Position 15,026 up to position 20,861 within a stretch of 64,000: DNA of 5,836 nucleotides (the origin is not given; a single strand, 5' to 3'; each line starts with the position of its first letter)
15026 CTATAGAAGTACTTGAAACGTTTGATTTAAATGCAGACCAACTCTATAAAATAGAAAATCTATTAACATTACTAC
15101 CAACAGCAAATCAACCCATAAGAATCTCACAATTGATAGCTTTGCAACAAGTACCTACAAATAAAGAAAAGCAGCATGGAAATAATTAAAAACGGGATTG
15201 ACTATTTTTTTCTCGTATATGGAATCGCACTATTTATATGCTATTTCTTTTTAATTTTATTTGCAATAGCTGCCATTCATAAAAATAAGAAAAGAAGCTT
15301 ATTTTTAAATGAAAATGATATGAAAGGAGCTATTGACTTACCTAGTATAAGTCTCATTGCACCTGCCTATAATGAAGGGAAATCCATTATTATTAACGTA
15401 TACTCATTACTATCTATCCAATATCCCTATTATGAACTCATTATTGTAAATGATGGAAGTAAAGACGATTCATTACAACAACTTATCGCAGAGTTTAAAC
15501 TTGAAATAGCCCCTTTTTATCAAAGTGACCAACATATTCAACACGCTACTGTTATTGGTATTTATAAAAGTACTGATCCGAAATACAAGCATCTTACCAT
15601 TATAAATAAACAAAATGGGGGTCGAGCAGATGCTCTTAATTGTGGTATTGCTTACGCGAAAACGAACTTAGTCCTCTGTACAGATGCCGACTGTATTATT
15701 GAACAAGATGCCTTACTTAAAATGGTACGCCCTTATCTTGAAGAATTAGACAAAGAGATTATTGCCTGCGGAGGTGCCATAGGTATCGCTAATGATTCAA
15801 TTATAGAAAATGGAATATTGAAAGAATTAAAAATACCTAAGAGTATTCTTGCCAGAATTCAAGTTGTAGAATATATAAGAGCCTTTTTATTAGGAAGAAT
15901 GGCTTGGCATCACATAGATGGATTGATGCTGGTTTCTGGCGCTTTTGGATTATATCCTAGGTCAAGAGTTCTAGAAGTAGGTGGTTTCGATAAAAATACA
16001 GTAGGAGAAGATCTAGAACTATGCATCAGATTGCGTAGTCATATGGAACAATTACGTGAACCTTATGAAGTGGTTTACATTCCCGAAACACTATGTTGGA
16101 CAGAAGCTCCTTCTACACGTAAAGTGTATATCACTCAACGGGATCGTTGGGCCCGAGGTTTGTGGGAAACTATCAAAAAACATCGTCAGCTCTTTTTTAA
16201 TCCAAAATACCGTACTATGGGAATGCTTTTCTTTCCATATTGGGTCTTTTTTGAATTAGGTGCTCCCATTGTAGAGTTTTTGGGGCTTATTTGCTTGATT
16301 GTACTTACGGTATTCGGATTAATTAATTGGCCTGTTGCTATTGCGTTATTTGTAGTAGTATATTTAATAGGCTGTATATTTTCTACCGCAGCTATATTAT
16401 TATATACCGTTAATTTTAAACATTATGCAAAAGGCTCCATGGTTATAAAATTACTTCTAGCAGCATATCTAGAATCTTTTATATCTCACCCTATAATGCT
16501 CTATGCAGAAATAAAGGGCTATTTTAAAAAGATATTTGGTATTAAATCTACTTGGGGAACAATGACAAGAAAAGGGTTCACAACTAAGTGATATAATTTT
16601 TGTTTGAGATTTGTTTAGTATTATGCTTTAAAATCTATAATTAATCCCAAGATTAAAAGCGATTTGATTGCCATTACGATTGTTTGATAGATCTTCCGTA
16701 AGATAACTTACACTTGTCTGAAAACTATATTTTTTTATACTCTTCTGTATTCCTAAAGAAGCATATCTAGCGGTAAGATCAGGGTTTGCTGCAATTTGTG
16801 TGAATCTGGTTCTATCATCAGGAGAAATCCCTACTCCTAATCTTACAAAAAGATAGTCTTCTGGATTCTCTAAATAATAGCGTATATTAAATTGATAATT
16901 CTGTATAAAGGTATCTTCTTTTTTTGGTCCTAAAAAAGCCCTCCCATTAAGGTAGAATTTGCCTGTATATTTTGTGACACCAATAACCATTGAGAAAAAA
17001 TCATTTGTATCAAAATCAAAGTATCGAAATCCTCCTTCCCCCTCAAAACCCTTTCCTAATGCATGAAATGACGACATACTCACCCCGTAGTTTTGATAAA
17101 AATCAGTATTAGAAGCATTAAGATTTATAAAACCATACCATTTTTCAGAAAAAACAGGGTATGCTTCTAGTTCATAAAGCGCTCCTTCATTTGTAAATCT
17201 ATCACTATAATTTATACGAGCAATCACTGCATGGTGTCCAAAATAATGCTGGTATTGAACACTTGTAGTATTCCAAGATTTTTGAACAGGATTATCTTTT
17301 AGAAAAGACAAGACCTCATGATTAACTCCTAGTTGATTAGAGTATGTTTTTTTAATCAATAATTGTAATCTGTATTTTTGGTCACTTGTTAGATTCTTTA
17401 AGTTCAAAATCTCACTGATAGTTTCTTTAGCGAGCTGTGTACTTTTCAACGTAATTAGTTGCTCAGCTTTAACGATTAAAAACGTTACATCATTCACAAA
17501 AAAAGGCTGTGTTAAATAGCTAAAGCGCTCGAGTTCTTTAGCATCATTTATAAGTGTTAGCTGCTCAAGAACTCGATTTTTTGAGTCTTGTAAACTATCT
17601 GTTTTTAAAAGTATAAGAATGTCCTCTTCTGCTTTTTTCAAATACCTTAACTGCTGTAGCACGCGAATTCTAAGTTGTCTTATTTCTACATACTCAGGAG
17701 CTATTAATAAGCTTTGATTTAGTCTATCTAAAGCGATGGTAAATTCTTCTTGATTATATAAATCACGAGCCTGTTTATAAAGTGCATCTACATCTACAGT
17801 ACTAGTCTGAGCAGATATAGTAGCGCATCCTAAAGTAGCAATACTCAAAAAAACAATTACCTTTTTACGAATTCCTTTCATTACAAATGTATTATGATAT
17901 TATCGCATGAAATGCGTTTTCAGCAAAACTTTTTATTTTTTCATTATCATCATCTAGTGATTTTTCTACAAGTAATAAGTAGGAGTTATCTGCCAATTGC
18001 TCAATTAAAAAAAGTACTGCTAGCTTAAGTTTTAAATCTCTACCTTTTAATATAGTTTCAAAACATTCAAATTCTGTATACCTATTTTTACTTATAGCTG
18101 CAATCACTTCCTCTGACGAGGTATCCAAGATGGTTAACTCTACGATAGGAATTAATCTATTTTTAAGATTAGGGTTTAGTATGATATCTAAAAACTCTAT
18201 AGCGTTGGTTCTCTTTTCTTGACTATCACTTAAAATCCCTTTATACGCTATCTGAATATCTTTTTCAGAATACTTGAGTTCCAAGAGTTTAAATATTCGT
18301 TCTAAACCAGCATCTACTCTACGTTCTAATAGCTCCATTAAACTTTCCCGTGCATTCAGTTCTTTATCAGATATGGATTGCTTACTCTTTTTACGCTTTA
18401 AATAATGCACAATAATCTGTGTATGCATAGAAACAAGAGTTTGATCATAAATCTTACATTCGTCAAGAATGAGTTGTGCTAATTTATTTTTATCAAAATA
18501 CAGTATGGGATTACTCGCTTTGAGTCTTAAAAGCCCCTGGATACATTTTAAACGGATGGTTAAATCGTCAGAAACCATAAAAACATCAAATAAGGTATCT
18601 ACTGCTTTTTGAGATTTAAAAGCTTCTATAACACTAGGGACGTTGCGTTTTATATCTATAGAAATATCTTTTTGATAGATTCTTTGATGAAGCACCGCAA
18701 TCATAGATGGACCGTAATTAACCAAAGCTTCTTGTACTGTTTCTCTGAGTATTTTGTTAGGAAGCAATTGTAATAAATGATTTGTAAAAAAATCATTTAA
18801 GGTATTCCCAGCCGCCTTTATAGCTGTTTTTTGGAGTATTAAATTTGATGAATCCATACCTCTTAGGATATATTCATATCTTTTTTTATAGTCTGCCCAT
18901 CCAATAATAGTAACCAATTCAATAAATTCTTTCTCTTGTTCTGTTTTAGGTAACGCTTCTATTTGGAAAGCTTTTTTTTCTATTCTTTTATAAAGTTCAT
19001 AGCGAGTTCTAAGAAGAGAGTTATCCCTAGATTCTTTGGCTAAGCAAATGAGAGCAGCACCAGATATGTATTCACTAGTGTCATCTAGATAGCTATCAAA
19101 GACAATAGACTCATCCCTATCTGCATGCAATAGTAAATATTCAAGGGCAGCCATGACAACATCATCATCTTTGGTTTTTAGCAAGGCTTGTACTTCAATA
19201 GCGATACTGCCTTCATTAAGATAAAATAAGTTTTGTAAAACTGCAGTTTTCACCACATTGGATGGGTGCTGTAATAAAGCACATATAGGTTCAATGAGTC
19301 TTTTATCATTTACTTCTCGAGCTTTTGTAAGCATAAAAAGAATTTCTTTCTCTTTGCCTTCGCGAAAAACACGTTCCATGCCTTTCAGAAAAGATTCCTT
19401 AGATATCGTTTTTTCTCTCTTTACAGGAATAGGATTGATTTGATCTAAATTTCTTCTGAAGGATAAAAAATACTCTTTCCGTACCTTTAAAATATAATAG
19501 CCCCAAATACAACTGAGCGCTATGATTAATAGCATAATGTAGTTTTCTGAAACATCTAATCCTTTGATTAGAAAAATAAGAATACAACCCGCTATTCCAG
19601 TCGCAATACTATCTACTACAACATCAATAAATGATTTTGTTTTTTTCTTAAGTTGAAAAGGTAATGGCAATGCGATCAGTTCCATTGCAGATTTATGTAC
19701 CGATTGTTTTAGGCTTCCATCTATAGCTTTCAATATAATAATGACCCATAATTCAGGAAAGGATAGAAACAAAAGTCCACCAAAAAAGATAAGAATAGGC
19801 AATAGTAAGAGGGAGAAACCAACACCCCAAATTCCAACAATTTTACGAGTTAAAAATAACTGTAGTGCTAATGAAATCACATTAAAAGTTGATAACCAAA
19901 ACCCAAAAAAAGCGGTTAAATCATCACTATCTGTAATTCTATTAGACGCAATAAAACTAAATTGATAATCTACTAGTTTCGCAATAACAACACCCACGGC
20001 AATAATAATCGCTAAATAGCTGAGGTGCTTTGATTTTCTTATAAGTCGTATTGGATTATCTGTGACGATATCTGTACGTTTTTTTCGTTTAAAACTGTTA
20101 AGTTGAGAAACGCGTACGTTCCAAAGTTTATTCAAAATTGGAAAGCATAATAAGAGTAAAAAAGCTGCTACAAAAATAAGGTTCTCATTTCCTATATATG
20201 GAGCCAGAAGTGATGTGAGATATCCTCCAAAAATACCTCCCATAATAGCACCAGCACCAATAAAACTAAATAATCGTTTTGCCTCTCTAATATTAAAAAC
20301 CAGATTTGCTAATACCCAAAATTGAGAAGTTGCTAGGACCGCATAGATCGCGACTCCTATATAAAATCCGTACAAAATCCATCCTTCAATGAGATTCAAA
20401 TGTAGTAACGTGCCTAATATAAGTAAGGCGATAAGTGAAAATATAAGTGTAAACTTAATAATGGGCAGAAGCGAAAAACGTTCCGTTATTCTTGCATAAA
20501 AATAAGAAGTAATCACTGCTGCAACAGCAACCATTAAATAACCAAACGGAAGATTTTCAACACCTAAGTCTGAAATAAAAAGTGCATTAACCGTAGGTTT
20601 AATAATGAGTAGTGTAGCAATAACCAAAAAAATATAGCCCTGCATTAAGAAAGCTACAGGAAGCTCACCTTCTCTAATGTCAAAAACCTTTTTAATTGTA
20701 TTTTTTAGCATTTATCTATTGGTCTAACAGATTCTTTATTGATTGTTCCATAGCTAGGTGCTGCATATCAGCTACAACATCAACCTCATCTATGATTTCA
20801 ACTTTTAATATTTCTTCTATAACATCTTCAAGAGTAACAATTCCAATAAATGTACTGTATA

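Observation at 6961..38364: Clustered ECF-sigma regulon defined by nine oriented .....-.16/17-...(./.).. promoters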

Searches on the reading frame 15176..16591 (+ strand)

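Call 7: search_protein_families(library=pfam, proteins=[window:15176-16591:+])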
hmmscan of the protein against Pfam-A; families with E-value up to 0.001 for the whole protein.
window:15176-16591:+ (471 aa): 5 families
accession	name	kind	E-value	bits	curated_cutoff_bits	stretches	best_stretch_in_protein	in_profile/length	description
PF00535.33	Glycos_transf_2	-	9.1e-20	71.7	23.3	1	59-190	1-106/168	Glycosyl transferase family 2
PF13641.12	Glyco_tranf_2_3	-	1.4e-17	65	27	1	56-328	1-230/230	Glycosyltransferase like family 2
PF13632.12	Glyco_trans_2_3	-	9.6e-15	55.4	27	1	166-396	2-190/198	Glycosyl transferase family group 2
PF10111.15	Glyco_tranf_2_2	-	1e-09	38.8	27.3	1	146-301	65-215/276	Glycosyltransferase like family 2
PF03142.21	Chitin_synth_2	-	2e-09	37.1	27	1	295-427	340-467/527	Chitin synthase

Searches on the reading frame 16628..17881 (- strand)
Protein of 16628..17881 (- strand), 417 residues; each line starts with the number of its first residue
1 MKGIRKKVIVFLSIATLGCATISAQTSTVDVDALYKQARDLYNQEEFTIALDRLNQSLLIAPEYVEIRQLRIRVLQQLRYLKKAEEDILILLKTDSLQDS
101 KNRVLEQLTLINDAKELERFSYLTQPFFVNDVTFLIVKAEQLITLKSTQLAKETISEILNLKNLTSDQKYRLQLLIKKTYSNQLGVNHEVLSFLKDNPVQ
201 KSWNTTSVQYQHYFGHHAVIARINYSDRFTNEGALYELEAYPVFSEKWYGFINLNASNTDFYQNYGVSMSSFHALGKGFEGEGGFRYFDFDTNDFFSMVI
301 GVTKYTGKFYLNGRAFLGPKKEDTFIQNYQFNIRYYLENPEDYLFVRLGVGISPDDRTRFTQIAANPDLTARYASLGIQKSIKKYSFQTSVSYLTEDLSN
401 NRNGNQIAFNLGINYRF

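Call 7: search_protein_families(library=pfam, proteins=[window:16628-17881:-])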
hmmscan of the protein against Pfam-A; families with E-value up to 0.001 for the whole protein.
window:16628-17881:- (417 aa): 1 family
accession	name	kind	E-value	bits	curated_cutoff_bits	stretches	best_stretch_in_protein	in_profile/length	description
PF19413.5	YaiO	-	1.3e-43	149.4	23.9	1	182-356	2-173/173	YaiO membrane beta barrel domain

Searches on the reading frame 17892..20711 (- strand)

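Call 7: search_protein_families(library=pfam, proteins=[window:17892-20711:-])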
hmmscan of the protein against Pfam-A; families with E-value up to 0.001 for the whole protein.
window:17892-20711:- (939 aa): 3 families
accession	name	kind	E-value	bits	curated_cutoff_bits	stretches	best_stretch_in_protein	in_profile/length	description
PF03219.20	TLC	-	2.3e-09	37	21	1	106-318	141-371/491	TLC ATP/ADP transporter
PF13646.12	HEAT_2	-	1.4e-07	32.1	27.7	0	473-557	1-87/88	HEAT repeats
PF07690.21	MFS_1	-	6.1e-07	29.1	33.4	1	28-325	6-299/347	Major Facilitator Superfamily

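Call 24: search_protein_families(library=ncbifam, proteins=[window:17892-20711:-], max_evalue=0.01)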
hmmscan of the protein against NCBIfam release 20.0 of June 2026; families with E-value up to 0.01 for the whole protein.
window:17892-20711:- (939 aa): 1 family
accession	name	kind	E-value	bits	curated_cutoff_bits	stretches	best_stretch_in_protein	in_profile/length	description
TIGR00769.1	AAA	superfamily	5.3e-08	32.2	387.2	1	95-318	113-353/472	NTP/NDP exchange transporter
